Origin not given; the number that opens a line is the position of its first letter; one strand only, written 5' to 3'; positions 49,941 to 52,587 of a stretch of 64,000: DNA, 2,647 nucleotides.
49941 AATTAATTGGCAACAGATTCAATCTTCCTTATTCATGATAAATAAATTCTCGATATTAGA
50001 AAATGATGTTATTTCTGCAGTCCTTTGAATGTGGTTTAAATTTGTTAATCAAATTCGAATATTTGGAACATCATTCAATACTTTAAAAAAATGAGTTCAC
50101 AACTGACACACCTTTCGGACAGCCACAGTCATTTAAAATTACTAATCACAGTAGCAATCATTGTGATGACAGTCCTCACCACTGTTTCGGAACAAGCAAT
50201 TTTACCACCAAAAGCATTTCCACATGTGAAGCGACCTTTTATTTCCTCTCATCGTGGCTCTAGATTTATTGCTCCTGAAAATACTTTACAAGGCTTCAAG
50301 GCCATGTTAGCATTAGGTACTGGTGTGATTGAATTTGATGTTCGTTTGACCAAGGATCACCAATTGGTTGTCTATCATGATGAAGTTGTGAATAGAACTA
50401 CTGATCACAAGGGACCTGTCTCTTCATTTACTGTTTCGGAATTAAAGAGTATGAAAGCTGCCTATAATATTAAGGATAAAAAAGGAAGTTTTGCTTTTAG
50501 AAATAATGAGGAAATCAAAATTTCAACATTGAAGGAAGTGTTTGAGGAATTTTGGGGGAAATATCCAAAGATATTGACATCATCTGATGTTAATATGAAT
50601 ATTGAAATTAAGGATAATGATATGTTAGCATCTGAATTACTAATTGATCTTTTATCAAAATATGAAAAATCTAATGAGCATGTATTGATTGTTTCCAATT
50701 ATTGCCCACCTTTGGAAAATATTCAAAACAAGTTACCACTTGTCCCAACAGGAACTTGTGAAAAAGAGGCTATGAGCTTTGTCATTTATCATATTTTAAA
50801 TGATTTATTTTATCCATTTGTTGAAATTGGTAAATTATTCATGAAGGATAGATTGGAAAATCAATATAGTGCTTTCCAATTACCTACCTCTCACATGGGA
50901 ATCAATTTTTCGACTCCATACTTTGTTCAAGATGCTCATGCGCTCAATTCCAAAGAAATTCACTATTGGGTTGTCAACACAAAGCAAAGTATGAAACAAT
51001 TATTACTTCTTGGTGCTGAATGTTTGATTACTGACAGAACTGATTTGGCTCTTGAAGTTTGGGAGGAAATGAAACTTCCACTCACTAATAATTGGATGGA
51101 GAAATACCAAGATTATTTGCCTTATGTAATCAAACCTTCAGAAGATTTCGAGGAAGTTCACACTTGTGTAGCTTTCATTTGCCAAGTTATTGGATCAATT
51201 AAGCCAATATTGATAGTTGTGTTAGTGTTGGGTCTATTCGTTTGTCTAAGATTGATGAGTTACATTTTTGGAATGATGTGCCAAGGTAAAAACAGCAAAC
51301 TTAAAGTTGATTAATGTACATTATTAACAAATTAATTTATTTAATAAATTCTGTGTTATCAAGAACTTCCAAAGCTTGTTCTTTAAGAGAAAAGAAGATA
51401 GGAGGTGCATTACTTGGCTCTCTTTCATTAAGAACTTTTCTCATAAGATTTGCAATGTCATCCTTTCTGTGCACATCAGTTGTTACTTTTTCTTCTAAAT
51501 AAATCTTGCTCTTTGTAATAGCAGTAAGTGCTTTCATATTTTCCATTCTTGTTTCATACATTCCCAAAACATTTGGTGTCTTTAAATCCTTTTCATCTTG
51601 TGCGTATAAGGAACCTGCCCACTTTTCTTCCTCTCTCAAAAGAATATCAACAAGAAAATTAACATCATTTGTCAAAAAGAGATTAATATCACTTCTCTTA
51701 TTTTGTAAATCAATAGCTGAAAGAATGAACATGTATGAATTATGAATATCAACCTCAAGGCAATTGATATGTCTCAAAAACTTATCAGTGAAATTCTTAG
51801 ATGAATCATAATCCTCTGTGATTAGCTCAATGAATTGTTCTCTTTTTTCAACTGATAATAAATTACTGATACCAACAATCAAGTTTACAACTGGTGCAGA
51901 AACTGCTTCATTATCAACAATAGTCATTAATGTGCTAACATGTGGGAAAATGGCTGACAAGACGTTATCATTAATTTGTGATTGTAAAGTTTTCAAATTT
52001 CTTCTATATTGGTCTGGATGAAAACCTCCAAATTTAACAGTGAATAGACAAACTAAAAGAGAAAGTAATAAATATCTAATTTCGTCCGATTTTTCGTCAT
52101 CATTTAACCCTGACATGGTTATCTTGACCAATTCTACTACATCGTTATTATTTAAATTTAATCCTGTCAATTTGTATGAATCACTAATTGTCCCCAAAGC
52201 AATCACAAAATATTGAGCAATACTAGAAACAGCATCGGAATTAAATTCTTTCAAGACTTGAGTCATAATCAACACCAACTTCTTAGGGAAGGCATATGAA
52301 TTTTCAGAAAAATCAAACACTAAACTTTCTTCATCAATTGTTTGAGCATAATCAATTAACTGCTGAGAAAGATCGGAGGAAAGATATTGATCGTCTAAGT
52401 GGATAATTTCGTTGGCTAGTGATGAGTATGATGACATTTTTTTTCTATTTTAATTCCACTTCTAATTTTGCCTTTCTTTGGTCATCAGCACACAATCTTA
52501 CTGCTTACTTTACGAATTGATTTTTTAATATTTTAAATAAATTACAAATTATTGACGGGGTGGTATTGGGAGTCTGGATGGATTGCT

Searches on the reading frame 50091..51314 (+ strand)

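Call 29: search_protein_families(library=pfam, proteins=[window:50091-51314:+], max_evalue=0.001)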
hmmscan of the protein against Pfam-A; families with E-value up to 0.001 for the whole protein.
window:50091-51314:+ (407 aa): 1 family
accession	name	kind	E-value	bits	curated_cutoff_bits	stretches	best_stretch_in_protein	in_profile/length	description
PF03009.23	GDPD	-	4.1e-37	129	23.6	1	54-318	1-243/244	Glycerophosphoryl diester phosphodiesterase family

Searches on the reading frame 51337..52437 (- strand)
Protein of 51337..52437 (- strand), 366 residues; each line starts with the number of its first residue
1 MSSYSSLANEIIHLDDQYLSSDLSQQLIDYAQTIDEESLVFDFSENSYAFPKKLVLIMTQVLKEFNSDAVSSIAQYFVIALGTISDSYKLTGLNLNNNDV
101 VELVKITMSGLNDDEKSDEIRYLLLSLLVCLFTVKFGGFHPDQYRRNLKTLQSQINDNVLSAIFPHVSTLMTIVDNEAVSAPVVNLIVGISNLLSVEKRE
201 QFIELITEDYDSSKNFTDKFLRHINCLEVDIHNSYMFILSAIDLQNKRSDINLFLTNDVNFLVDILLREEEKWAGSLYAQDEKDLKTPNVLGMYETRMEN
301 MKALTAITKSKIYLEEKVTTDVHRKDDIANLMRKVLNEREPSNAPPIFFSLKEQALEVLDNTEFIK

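Call 29: search_protein_families(library=pfam, proteins=[window:51337-52437:-], max_evalue=0.001)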
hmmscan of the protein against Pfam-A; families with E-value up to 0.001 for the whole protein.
window:51337-52437:- (366 aa): 1 family
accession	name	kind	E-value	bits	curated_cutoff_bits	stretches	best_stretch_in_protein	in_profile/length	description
PF09431.15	SPIN90_LRD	-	1.8e-05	25.4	27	1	185-269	10-99/137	SPIN90/Ldb17, leucine-rich domain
